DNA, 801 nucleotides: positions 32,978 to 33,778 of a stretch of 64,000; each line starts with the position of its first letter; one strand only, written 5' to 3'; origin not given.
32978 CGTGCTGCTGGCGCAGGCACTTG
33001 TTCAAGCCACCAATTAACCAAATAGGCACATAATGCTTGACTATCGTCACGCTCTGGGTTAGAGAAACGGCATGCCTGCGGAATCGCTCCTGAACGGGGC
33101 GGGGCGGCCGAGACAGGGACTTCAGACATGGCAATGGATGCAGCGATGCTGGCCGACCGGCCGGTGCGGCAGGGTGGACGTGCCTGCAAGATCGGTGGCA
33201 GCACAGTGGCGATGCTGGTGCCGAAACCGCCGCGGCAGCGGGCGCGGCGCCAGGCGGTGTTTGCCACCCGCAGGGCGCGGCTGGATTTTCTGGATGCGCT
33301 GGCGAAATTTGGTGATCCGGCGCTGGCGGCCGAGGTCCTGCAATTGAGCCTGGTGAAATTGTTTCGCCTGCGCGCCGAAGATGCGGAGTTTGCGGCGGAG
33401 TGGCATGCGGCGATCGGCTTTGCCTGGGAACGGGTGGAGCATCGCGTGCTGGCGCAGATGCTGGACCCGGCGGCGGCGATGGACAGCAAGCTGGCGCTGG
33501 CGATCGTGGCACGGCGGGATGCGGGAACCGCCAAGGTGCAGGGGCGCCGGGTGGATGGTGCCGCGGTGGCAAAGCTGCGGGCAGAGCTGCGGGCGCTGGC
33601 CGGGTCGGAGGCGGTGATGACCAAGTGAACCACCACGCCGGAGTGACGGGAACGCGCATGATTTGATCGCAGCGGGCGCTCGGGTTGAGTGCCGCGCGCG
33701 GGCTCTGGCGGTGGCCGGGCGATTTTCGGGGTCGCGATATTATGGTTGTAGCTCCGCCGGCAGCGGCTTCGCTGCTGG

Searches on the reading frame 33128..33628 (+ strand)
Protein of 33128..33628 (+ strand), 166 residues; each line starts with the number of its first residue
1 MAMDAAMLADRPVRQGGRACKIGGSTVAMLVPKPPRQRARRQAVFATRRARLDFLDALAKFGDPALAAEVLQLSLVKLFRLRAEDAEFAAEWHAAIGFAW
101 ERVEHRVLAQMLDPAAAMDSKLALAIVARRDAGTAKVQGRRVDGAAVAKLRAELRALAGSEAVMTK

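Call 70: search_protein_families(library=phrogs, proteins=[window:33128-33628:+], max_evalue=0.001)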
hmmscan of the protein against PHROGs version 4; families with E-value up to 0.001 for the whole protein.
window:33128-33628:+ (166 aa): 1 family
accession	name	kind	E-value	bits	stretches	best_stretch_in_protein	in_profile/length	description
phrog_4044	-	head and packaging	9.9e-06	26.2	1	33-106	11-84/180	terminase small subunit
